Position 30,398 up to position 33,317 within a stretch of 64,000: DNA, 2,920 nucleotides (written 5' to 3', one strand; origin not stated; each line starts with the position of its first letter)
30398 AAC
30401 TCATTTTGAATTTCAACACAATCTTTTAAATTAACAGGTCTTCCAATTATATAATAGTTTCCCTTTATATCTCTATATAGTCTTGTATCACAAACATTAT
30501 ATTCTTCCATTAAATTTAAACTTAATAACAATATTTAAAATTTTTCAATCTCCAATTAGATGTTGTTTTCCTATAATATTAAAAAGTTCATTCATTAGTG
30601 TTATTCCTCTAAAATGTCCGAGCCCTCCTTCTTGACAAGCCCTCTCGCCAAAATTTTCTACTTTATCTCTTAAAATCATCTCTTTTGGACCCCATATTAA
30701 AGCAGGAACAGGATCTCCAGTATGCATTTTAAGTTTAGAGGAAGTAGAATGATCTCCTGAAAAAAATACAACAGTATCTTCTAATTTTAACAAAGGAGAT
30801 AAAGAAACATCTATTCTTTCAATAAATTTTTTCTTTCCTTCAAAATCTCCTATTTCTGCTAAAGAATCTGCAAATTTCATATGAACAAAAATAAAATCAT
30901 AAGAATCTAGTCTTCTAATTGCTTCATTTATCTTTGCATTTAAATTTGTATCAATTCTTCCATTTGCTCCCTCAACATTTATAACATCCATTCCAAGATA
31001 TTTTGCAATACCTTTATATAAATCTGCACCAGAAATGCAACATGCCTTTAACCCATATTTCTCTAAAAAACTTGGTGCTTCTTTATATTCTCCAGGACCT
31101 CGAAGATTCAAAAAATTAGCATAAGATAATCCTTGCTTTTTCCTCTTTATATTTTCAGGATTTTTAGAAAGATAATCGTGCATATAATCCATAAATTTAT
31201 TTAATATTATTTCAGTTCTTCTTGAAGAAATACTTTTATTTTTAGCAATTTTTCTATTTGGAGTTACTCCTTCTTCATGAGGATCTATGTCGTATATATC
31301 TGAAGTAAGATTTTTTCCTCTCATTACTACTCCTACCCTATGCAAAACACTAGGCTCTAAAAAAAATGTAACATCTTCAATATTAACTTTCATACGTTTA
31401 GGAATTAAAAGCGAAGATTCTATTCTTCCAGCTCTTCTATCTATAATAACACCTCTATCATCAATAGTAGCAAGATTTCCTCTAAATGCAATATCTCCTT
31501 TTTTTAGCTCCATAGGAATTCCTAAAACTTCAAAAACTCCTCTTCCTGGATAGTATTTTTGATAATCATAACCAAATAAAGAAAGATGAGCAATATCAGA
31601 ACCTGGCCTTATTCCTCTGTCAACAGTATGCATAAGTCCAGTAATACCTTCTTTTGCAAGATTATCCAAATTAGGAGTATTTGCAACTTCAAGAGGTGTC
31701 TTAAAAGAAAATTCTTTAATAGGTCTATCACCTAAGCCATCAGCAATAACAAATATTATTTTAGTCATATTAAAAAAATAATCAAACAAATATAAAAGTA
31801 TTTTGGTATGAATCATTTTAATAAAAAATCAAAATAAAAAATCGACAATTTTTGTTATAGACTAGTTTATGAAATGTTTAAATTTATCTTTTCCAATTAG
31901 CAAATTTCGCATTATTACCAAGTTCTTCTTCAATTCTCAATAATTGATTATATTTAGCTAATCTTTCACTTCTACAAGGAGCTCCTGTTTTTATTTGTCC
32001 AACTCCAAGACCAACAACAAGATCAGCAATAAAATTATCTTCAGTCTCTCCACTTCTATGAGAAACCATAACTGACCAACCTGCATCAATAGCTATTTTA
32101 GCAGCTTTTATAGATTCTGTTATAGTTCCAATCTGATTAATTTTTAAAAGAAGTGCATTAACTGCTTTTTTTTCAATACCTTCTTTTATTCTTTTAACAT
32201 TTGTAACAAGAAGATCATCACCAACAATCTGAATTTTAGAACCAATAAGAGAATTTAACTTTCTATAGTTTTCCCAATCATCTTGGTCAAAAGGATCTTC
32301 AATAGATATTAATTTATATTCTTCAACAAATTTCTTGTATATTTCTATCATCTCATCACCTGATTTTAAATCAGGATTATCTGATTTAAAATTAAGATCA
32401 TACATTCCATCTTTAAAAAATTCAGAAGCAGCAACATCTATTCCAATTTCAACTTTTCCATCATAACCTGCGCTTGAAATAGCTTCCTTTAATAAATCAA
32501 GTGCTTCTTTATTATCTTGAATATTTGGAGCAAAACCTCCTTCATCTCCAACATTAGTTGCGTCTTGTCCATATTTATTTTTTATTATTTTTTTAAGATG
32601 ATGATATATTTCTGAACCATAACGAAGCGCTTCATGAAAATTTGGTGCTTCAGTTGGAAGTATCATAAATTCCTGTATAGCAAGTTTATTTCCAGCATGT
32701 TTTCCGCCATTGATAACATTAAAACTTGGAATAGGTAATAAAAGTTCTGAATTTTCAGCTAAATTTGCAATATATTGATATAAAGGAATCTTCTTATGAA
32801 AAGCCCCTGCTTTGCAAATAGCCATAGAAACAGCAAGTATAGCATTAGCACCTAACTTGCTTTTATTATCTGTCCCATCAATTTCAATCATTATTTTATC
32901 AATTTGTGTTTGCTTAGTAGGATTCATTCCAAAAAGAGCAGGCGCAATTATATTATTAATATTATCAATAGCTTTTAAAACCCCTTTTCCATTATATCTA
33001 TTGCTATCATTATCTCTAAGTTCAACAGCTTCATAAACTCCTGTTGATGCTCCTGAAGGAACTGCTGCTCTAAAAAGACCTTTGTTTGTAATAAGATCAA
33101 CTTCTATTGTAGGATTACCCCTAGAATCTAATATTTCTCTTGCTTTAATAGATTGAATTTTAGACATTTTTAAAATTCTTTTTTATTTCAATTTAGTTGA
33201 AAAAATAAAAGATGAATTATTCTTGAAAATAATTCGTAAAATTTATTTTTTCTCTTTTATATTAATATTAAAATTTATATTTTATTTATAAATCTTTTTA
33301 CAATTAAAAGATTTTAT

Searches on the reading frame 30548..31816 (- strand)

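Call 12: search_protein_families(library=pfam, proteins=[window:30548-31816:-], max_evalue=0.00001)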
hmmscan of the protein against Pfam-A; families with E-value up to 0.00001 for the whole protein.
window:30548-31816:- (423 aa): 2 families
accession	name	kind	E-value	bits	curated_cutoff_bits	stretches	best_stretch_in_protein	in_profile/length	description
PF01676.23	Metalloenzyme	-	5.1e-51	174.1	24.3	1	19-409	2-247/252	Metalloenzyme superfamily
PF10143.14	PhosphMutase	-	1.1e-43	149.5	21.5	1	54-222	1-170/170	2,3-bisphosphoglycerate-independent phosphoglycerate mutase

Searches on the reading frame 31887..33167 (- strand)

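Call 12: search_protein_families(library=pfam, proteins=[window:31887-33167:-], max_evalue=0.00001)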
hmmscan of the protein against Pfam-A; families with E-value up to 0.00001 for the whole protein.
window:31887-33167:- (427 aa): 3 families
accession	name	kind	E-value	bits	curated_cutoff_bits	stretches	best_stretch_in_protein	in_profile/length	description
PF00113.28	Enolase_C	-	1.3e-142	474.9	21.5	1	143-424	3-289/296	Enolase, C-terminal TIM barrel domain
PF03952.21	Enolase_N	-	2.9e-61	205.9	35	1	4-133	1-131/131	Enolase, N-terminal domain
PF13378.12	MR_MLE_C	-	3.6e-11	43.6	29.4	1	270-369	57-153/219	Enolase C-terminal domain-like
